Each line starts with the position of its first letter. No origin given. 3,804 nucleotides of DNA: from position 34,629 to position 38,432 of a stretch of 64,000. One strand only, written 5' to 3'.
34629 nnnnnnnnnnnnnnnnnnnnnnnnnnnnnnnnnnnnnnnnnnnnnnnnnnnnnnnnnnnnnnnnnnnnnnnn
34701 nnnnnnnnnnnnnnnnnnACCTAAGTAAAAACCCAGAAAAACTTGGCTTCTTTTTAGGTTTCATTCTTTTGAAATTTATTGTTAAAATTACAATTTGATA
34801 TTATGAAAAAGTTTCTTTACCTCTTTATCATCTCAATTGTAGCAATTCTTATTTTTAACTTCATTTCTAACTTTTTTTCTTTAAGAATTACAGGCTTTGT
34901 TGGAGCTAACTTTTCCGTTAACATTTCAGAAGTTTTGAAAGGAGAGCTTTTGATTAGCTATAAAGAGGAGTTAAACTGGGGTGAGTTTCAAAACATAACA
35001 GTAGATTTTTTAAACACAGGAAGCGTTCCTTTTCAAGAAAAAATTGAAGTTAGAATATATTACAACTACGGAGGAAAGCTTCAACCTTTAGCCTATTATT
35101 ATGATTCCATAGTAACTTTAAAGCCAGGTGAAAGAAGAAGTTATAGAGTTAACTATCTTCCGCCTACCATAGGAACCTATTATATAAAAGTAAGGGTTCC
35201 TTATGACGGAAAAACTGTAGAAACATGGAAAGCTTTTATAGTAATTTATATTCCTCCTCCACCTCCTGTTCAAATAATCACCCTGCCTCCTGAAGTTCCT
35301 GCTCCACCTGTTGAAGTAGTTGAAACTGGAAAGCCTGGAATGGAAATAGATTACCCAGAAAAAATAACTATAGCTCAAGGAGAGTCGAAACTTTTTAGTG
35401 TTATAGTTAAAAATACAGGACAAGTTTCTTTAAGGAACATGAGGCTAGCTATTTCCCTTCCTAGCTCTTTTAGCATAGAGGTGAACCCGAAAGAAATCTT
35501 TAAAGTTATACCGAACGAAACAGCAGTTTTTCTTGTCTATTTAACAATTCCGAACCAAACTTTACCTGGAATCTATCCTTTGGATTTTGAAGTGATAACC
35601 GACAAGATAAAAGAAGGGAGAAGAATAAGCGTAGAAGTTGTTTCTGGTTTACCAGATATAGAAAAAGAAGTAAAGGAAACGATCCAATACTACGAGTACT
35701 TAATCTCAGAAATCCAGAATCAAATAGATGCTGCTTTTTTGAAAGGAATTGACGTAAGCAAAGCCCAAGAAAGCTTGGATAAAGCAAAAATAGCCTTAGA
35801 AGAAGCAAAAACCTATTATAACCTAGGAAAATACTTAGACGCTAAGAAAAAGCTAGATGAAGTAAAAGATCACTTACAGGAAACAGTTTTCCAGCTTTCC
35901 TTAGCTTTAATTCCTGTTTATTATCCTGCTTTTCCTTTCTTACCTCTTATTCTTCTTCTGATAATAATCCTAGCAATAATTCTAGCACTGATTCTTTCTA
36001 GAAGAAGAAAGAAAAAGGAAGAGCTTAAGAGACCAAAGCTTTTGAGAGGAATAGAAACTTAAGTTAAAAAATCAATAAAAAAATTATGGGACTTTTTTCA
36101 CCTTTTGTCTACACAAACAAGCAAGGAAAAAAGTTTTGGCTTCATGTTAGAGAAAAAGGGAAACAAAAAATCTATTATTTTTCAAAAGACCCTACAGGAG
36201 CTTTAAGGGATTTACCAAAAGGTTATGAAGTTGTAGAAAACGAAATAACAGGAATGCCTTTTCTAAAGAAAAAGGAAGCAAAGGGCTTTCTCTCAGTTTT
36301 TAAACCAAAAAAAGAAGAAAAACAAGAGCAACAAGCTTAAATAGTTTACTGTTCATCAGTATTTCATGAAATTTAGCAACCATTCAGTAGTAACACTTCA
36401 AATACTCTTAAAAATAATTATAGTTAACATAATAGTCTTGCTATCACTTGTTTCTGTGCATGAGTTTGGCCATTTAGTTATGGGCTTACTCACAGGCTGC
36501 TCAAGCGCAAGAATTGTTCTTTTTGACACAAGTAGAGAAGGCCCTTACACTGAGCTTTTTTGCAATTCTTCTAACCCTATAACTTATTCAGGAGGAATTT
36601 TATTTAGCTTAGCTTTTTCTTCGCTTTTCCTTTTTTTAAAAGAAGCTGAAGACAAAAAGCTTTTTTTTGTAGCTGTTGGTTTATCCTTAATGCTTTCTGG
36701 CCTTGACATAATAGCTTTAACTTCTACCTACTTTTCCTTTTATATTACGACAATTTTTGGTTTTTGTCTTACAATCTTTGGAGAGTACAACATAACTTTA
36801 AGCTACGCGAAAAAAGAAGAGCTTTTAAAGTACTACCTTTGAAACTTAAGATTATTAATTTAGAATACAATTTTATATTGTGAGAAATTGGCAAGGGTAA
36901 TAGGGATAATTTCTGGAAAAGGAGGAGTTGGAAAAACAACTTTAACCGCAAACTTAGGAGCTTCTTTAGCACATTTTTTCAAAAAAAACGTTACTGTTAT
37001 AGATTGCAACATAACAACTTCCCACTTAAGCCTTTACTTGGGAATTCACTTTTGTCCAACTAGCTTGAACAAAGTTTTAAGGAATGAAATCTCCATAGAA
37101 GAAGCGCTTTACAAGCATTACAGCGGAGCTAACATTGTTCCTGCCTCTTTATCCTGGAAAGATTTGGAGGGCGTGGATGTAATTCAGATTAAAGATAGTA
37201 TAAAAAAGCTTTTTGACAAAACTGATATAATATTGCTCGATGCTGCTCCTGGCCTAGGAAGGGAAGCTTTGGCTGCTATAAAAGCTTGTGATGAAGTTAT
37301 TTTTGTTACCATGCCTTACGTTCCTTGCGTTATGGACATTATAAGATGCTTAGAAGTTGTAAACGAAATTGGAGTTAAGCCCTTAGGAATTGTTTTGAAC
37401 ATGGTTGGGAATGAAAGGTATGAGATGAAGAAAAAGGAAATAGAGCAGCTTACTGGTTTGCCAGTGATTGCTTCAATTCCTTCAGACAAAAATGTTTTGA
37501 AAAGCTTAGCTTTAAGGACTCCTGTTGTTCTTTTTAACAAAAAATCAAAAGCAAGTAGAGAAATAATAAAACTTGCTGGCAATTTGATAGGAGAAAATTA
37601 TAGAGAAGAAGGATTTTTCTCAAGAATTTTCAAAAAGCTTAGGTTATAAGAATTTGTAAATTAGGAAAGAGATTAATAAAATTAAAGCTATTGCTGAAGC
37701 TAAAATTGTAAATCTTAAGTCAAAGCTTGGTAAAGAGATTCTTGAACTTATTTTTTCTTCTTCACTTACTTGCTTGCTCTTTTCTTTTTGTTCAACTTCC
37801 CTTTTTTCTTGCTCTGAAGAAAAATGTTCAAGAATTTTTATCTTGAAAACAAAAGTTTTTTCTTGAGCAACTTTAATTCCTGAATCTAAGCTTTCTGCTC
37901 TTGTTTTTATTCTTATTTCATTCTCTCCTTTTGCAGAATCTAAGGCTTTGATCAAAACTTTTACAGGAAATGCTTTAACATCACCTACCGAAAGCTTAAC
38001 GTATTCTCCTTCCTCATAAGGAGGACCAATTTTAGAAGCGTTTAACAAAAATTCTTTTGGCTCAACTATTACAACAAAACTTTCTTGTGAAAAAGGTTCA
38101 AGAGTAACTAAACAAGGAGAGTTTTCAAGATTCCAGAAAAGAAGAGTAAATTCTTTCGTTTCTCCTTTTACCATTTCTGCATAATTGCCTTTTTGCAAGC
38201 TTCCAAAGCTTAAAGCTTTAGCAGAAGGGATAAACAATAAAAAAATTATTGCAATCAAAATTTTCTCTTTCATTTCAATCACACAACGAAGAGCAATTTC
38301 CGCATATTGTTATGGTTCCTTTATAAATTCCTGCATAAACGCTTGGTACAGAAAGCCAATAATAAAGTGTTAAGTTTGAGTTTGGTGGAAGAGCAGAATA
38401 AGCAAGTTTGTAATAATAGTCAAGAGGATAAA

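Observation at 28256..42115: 14-kb locus of paralogous anchored beta-sandwich proteins with two MinD/ParA ATPases: candidate uncharacterised surface-structure assembly system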

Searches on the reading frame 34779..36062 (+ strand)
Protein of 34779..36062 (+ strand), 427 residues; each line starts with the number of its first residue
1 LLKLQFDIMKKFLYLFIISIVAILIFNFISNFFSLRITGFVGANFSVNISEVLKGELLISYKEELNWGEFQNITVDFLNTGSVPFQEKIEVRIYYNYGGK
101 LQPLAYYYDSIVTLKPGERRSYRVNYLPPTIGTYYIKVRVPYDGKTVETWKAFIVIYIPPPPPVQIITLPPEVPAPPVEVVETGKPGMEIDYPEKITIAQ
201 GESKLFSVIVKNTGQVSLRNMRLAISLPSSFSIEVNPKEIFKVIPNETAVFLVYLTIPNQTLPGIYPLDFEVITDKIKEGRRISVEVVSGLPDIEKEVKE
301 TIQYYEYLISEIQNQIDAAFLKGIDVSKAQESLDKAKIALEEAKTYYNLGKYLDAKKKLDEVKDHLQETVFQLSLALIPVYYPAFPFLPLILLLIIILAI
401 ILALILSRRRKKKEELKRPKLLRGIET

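Call 3: search_protein_families(library=pfam, max_evalue=0.01, proteins=[window:34779-36062:+])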
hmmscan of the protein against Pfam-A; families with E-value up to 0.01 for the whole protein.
window:34779-36062:+ (427 aa): 6 families
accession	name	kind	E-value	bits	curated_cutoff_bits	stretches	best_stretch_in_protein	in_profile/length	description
PF10633.15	NPCBM_assoc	-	3.1e-09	37.4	24.4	1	200-272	3-75/78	NPCBM-associated, NEW3 domain of alpha-galactosidase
PF07705.17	CARDB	-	0.0023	18.5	22.7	0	64-149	14-92/101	CARDB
PF00630.25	Filamin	-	0.0033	18.7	26.9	0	68-146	20-86/93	Filamin/ABP280 repeat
PF22544.2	HYDIN_VesB_CFA65-like_Ig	-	0.0043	17.7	25.5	0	109-147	53-90/100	HYDIN/CFA65/VesB-like, Ig-like domain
PF06160.17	EzrA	-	0.0051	15.6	39.6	1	273-368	109-205/557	Septation ring formation regulator, EzrA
PF11614.14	FixG_C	-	0.0098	16.5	25.6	0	221-282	49-109/119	IG-like fold at C-terminal of FixG, putative oxidoreductase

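Call 15: search_protein_families(library=ncbifam, max_evalue=0.01, proteins=[window:34779-36062:+])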
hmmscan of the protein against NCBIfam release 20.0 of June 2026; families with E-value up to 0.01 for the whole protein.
window:34779-36062:+ (427 aa): 0 families

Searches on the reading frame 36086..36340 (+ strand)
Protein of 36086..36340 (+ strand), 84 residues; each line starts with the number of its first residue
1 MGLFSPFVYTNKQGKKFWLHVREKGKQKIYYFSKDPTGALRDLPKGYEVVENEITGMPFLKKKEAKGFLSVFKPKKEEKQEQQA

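Call 3: search_protein_families(library=pfam, max_evalue=0.01, proteins=[window:36086-36340:+])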
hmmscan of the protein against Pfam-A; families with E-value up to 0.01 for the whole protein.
window:36086-36340:+ (84 aa): 0 families

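Call 15: search_protein_families(library=ncbifam, max_evalue=0.01, proteins=[window:36086-36340:+])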
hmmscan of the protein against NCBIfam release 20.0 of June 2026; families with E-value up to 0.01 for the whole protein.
window:36086-36340:+ (84 aa): 0 families

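Call 77: search_solved_structures(query=A4, max_evalue=10)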
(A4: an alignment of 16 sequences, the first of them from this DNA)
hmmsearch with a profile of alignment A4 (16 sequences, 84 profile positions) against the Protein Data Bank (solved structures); distinct sequences matched with E-value up to 10: 1.
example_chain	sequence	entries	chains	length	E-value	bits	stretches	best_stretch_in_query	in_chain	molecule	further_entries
1wgq_A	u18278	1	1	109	0.2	15.1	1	4-52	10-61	FYVE, RhoGEF and PH domain containing 6; ethanol decreased 4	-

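Call 78: search_protein_families(library=pfam, alignment_id=A4, max_evalue=1)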
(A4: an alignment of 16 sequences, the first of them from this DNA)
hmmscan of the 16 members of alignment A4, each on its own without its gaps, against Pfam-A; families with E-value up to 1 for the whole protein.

A. member 1, seq(84 aa): 1 family
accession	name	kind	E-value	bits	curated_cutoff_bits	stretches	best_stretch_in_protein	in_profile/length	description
PF09183.16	DUF1947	-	0.13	12.9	22.5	0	19-36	30-47/65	Domain of unknown function (DUF1947)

B. families by the number of members that match (of 16 scanned): 12 families
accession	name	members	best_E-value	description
PF12433.14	PV_NSP1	2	0.006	Parvovirus non-structural protein 1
PF14587.12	Glyco_hydr_30_2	2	0.038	O-Glycosyl hydrolase family 30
PF09183.16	DUF1947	2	0.066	Domain of unknown function (DUF1947)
PF09362.15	DUF1996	1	0.011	Domain of unknown function (DUF1996)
PF15181.11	SMRP1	1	0.056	Spermatid-specific manchette-related protein 1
PF21207.3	GLOD4_N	1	0.12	Glyoxalase domain-containing protein 4, N-terminal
PF11303.13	DUF3105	1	0.13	Protein of unknown function (DUF3105)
PF11241.13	DUF3043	1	0.15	Protein of unknown function (DUF3043)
PF13368.11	Toprim_C_rpt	1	0.16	Topoisomerase C-terminal repeat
PF24323.1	DUF7494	1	0.17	Domain of unknown function (DUF7494)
PF14804.11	Jag_N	1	0.25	Jag N-terminus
PF00961.24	LAGLIDADG_1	1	0.25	LAGLIDADG endonuclease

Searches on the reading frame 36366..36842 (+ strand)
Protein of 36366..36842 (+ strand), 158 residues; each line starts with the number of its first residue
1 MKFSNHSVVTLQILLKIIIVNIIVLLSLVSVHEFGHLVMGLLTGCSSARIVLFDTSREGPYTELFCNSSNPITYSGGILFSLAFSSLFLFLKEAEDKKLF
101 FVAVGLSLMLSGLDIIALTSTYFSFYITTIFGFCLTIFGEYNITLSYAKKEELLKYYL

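Call 3: search_protein_families(library=pfam, max_evalue=0.01, proteins=[window:36366-36842:+])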
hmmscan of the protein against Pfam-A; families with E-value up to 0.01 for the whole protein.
window:36366-36842:+ (158 aa): 2 families
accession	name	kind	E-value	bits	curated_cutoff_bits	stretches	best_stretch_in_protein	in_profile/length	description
PF13398.12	Peptidase_M50B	-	5.8e-06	26.6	26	1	9-134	6-130/201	Peptidase M50B-like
PF02163.28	Peptidase_M50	-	0.0041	16.9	27.2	1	22-52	3-34/221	Peptidase family M50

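Call 15: search_protein_families(library=ncbifam, max_evalue=0.01, proteins=[window:36366-36842:+])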
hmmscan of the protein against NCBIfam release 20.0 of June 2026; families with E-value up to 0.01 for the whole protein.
window:36366-36842:+ (158 aa): 1 family
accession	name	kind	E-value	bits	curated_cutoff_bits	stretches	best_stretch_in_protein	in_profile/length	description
TIGR00054.1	TIGR00054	equivalog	0.0095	14.8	147.55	0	17-44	6-32/421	RIP metalloprotease RseP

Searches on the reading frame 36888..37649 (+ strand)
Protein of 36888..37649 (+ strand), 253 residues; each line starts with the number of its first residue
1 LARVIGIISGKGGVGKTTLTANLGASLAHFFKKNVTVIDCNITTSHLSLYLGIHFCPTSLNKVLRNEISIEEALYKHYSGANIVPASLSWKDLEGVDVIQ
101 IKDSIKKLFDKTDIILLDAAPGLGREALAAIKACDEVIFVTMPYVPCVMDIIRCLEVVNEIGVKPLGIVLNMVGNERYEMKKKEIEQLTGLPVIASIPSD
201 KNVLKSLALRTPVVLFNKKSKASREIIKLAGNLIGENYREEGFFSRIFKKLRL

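Call 3: search_protein_families(library=pfam, max_evalue=0.01, proteins=[window:36888-37649:+])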
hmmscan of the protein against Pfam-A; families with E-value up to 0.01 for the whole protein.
window:36888-37649:+ (253 aa): 11 families
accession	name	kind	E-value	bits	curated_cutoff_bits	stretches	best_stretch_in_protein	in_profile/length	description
PF10609.15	ParA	-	9.8e-21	74.7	27.1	1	3-233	4-245/246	NUBPL iron-transfer P-loop NTPase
PF01656.29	CbiA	-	1.3e-19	70.8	25.4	1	5-208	1-120/125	CobQ/CobB/MinD/ParA nucleotide binding domain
PF13614.12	AAA_31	-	2.3e-16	60.6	27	1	3-152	2-158/177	AAA domain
PF00142.24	Fer4_NifH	-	2.6e-09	37.4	25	1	8-234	5-245/271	4Fe-4S iron sulfur cluster binding proteins, NifH/frxC family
PF06564.18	CBP_BcsQ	-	3.2e-08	33.8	21.3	1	10-230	9-230/234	Cellulose biosynthesis protein BcsQ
PF13500.12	AAA_26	-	1.2e-06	28.9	27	1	131-203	124-194/198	AAA domain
PF02374.21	ArsA_ATPase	-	0.00069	19.4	24.3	1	7-34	5-32/305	Anion-transporting ATPase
PF20720.3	nSTAND3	-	0.0014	18.8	27.2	0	7-39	21-50/155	Novel STAND NTPase 3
PF13481.12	AAA_25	-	0.0045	17.1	27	0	4-29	34-59/195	AAA domain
PF13401.12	AAA_22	-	0.005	17.6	27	0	5-50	7-51/130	AAA domain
PF03796.21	DnaB_C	-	0.0053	16.6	27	0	7-118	23-136/255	DnaB-like helicase C terminal domain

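Call 15: search_protein_families(library=ncbifam, max_evalue=0.01, proteins=[window:36888-37649:+])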
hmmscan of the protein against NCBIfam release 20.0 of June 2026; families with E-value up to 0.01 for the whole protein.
window:36888-37649:+ (253 aa): 27 families (the best 25 are shown)
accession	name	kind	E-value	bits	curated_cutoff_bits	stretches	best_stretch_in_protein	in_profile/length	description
TIGR01969.1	minD_arch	subfamily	3.2e-66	223.1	201.75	1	3-239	1-236/251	cell division ATPase MinD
TIGR01968.1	minD_bact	equivalog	6.2e-32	111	212.9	1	2-239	1-242/261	septum site-determining protein MinD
NF041136.1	MrpORP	equivalog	1e-18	67.8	450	2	109-237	112-252/365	iron-sulfur cluster carrier protein MrpORP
NF008079.0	PRK10818.1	equivalog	5.4e-18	65.3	508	1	1-158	1-160/270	septum site-determining protein MinD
TIGR03371.1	cellulose_yhjQ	equivalog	2.5e-16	59.9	157.85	1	3-233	2-241/246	cellulose biosynthesis protein BcsQ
NF041546.1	ParA_partition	equivalog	5.6e-15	55.4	180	2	4-41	1-37/203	ParA family partition ATPase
TIGR03815.1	CpaE_hom_Actino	equivalog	9e-11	41.5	154.45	1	2-207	111-315/340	septum site-determining protein Ssd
NF033200.1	F430_CfbC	exception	1.2e-08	34.7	402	1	8-236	5-241/260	Ni-sirohydrochlorin a,c-diamide reductive cyclase ATP-dependent reductase subunit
TIGR03018.1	pepcterm_TyrKin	hypoth_equivalog_domain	1.2e-08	34.6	230.65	1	4-160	37-198/207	XrtA-associated tyrosine autokinase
TIGR01007.1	eps_fam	subfamily_domain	2.1e-08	33.9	108.05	1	3-175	18-192/204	polysaccharide biosynthesis tyrosine autokinase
TIGR01287.1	nifH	equivalog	2.8e-08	33.4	394.35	1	8-84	5-83/275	nitrogenase iron protein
NF041283.1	PrgP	equivalog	5.5e-08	32.5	400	1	1-140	1-152/297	ParA superfamily DNA segregation protein PrgP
NF008669.0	PRK11670.1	equivalog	4.1e-07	29.2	348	1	3-172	108-278/369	iron-sulfur cluster carrier protein ApbC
NF047398.1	AAA_KGGVGR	domain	5.4e-07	30.1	90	1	3-40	3-39/190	KGGVGR-motif variant AAA ATPase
TIGR03453.1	partition_RepA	equivalog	1.8e-06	27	348.45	1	99-160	222-283/387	plasmid partitioning protein RepA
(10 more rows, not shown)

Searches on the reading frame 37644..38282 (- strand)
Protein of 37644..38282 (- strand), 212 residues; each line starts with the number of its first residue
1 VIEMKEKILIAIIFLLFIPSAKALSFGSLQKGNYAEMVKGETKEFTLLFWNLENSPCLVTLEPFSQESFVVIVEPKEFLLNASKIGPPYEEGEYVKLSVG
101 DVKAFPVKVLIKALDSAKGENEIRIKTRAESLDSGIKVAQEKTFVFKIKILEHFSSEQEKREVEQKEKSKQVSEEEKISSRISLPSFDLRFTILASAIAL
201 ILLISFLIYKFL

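Call 4: search_protein_families(library=pfam, max_evalue=0.01, proteins=[window:37644-38282:-])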
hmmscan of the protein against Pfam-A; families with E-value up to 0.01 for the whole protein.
window:37644-38282:- (212 aa): 0 families

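Call 16: search_protein_families(library=ncbifam, max_evalue=0.01, proteins=[window:37644-38282:-])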
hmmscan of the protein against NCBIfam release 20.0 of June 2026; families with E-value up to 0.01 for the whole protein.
window:37644-38282:- (212 aa): 1 family
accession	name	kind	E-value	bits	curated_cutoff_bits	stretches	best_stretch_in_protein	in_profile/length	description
NF040837.1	BMC_EutD_Gpos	exception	0.0056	16.1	315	1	64-146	58-141/205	ethanolamine utilization phosphate acetyltransferase EutD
